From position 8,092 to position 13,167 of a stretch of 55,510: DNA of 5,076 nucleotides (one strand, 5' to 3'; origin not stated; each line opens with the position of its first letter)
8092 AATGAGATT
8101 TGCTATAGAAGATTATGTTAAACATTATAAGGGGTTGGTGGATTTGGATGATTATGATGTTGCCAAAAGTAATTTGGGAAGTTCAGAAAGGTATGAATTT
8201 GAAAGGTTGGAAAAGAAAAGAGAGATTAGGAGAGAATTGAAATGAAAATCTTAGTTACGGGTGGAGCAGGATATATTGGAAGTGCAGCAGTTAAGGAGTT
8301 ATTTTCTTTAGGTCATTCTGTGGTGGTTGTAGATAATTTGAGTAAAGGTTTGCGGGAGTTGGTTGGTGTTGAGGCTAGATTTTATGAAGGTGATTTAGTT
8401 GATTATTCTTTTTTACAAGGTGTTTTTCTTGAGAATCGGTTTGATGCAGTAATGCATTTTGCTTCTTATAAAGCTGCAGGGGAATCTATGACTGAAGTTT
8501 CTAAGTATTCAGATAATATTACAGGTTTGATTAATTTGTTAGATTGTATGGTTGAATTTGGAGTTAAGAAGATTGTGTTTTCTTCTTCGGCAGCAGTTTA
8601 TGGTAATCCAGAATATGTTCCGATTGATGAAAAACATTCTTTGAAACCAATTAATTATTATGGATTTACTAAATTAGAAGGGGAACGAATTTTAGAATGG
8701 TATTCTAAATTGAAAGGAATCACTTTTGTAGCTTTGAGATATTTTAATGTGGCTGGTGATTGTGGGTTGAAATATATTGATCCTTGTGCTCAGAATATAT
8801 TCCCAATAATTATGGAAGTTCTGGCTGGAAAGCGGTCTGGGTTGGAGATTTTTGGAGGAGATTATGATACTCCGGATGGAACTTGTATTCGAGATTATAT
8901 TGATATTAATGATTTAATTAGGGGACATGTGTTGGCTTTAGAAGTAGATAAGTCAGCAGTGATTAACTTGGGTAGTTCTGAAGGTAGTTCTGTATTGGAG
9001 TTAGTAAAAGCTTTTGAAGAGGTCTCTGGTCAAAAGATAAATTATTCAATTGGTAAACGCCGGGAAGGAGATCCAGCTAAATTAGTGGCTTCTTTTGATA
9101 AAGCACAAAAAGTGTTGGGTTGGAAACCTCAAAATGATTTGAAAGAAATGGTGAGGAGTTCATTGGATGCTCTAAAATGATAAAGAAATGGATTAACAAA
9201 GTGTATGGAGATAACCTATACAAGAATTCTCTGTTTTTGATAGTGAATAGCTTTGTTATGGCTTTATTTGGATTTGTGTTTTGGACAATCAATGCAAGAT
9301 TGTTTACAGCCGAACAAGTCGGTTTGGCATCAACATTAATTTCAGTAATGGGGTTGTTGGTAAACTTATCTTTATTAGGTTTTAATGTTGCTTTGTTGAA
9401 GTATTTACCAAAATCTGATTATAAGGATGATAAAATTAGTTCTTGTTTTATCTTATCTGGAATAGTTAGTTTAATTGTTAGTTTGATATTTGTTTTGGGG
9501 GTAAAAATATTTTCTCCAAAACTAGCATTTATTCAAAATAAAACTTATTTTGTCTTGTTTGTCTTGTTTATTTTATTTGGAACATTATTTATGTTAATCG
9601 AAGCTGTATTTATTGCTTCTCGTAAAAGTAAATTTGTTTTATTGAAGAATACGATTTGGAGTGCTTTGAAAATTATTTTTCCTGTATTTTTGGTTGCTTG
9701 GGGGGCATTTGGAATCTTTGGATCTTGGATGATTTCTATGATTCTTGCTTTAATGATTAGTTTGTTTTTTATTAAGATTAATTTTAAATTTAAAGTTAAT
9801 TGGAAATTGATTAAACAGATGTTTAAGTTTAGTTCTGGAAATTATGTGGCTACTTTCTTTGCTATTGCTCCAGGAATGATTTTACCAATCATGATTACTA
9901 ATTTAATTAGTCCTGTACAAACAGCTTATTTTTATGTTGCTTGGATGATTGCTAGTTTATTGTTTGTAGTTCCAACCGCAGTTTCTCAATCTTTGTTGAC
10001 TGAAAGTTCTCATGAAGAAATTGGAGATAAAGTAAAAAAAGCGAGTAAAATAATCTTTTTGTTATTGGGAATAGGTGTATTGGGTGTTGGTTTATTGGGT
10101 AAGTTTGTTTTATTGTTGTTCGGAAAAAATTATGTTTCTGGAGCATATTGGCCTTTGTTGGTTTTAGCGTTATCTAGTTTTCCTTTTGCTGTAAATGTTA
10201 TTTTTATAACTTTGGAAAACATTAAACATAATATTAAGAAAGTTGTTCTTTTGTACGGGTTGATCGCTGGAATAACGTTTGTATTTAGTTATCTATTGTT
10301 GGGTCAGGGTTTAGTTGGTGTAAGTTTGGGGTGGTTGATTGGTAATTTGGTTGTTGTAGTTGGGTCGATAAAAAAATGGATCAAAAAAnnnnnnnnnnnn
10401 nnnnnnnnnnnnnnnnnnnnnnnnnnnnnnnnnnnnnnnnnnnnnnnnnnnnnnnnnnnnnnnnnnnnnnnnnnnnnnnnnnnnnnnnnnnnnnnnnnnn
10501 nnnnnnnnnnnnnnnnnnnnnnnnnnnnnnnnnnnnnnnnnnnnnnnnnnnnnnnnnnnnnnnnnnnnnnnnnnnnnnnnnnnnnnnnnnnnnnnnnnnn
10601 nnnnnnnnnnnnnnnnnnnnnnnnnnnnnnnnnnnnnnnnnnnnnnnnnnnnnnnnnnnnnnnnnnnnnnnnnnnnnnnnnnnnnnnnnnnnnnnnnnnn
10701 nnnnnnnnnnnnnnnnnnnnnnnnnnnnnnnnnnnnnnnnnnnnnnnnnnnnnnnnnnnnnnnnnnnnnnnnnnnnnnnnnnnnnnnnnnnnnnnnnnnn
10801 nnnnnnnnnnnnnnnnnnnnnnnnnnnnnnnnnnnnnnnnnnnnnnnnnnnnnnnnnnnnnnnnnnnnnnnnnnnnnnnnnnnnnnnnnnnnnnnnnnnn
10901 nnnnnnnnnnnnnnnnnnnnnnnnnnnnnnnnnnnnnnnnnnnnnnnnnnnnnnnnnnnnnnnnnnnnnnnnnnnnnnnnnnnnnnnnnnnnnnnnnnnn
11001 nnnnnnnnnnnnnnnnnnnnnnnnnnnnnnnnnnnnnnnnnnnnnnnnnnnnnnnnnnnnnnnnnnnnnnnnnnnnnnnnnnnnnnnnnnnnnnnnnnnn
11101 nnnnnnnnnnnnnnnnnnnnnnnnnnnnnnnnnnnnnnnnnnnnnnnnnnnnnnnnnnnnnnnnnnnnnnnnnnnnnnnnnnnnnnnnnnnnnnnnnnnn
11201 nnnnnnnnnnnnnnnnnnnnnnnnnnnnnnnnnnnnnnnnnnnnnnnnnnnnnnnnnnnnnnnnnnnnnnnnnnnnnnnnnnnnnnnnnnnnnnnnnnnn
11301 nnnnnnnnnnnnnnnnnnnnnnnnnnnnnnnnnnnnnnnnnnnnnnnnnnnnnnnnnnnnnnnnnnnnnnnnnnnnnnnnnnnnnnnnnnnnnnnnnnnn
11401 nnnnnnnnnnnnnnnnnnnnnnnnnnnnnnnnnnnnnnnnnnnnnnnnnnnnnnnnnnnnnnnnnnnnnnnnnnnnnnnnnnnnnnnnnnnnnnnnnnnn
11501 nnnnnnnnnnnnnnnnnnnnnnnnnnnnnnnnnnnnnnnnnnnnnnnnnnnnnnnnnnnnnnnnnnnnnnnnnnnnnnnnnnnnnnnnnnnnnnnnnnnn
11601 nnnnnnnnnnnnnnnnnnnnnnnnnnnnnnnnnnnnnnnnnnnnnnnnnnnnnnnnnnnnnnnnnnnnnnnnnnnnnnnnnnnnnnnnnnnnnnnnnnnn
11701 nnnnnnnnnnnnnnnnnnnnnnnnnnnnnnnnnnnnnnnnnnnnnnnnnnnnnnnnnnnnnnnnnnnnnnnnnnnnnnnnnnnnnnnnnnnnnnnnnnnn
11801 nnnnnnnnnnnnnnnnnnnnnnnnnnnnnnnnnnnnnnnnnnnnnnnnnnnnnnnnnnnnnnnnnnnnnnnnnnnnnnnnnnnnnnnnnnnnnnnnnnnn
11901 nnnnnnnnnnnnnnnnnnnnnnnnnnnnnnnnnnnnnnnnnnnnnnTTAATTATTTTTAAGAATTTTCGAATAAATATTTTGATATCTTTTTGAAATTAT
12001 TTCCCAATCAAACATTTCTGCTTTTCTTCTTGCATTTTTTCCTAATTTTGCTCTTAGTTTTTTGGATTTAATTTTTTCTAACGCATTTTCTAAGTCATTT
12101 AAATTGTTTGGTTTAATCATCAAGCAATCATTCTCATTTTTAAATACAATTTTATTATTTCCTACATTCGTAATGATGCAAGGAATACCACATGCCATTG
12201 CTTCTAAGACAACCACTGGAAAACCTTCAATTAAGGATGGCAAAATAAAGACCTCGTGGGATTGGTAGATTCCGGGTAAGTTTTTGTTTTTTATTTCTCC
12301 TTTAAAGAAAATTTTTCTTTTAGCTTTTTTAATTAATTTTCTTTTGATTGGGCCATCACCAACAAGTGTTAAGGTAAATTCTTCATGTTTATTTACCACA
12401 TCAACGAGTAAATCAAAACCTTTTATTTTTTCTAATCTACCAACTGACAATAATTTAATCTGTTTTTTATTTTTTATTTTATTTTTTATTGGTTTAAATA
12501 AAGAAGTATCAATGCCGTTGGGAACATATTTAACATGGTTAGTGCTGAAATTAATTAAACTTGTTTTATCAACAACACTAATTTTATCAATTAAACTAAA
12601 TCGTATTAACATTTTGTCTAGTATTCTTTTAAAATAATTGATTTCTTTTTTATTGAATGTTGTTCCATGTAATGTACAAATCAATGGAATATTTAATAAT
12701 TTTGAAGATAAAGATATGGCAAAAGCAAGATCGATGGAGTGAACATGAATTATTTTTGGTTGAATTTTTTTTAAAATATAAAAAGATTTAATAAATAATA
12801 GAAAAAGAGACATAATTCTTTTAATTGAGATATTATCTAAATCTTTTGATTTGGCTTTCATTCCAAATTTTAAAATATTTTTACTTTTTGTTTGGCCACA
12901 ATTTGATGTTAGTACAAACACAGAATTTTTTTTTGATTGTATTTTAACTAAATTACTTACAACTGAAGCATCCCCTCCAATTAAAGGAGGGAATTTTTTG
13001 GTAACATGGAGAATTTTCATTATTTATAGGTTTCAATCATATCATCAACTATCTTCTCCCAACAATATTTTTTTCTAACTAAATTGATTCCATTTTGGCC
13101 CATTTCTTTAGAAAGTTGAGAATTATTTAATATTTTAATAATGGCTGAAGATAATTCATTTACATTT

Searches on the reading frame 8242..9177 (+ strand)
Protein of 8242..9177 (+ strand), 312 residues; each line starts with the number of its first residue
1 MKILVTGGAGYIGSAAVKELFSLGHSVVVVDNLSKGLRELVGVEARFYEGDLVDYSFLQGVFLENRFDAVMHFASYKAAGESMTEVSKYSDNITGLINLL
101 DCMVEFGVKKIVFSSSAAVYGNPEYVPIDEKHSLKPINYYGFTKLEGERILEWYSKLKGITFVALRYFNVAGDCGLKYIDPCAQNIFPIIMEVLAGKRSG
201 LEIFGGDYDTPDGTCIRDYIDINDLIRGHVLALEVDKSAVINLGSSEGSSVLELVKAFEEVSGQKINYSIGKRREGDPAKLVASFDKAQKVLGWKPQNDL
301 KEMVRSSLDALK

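Call 15: search_protein_families(library=pfam, proteins=[window:8242-9177:+], max_evalue=0.00001)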
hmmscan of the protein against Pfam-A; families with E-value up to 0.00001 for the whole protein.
window:8242-9177:+ (312 aa): 7 families
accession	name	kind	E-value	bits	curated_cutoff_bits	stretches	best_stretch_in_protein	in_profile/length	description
PF01370.27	Epimerase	-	3e-49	168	20.9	1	3-244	1-240/240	NAD dependent epimerase/dehydratase family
PF16363.11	GDP_Man_Dehyd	-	3.3e-46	158.7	27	1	4-305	1-330/332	GDP-mannose 4,6 dehydratase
PF01073.25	3Beta_HSD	-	2.6e-13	50.1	22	1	4-122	1-122/280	3-beta hydroxysteroid dehydrogenase/isomerase family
PF04321.23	RmlD_sub_bind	-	2.8e-13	50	27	1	1-152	1-137/287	RmlD substrate binding domain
PF02719.21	Polysacc_synt_2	-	4.5e-11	42.9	20.2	1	3-175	1-176/293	Polysaccharide biosynthesis protein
PF13460.12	NAD_binding_10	-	4.3e-06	27.2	27.2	1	7-153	1-133/184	NAD(P)H-binding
PF05368.20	NmrA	-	4.4e-06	27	27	0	2-116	4-107/298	NmrA-like family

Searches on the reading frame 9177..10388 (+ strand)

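Call 15: search_protein_families(library=pfam, proteins=[window:9177-10388:+], max_evalue=0.00001)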
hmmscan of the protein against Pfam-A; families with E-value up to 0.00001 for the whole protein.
window:9177-10388:+ (404 aa): 2 families
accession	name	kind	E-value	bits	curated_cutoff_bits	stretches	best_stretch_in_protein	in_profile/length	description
PF01943.22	Polysacc_synt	-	1.4e-12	48.1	28.2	1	15-264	2-256/274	Polysaccharide biosynthesis protein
PF13440.11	Polysacc_synt_3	-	9e-07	28.8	23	1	40-269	3-231/293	Polysaccharide biosynthesis protein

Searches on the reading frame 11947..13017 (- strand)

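Call 15: search_protein_families(library=pfam, proteins=[window:11947-13017:-], max_evalue=0.00001)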
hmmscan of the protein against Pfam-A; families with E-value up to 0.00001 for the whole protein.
window:11947-13017:- (356 aa): 5 families
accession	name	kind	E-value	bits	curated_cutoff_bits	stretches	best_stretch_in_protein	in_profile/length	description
PF00534.26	Glycos_transf_1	-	2.9e-33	115.3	26.4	1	179-331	8-171/172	Glycosyl transferases group 1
PF13692.12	Glyco_trans_1_4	-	2.8e-28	99.4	27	1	188-316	3-139/142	Glycosyl transferases group 1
PF13439.12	Glyco_transf_4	-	9.4e-11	42.5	28.5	1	14-172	2-169/170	Glycosyltransferase Family 4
PF20706.3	GT4-conflict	-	4.9e-08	32.8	26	1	177-284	188-312/385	Family 4 Glycosyltransferase in conflict systems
PF13524.12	Glyco_trans_1_2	-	2.2e-06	28.1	25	1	204-333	5-129/144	Glycosyl transferase-like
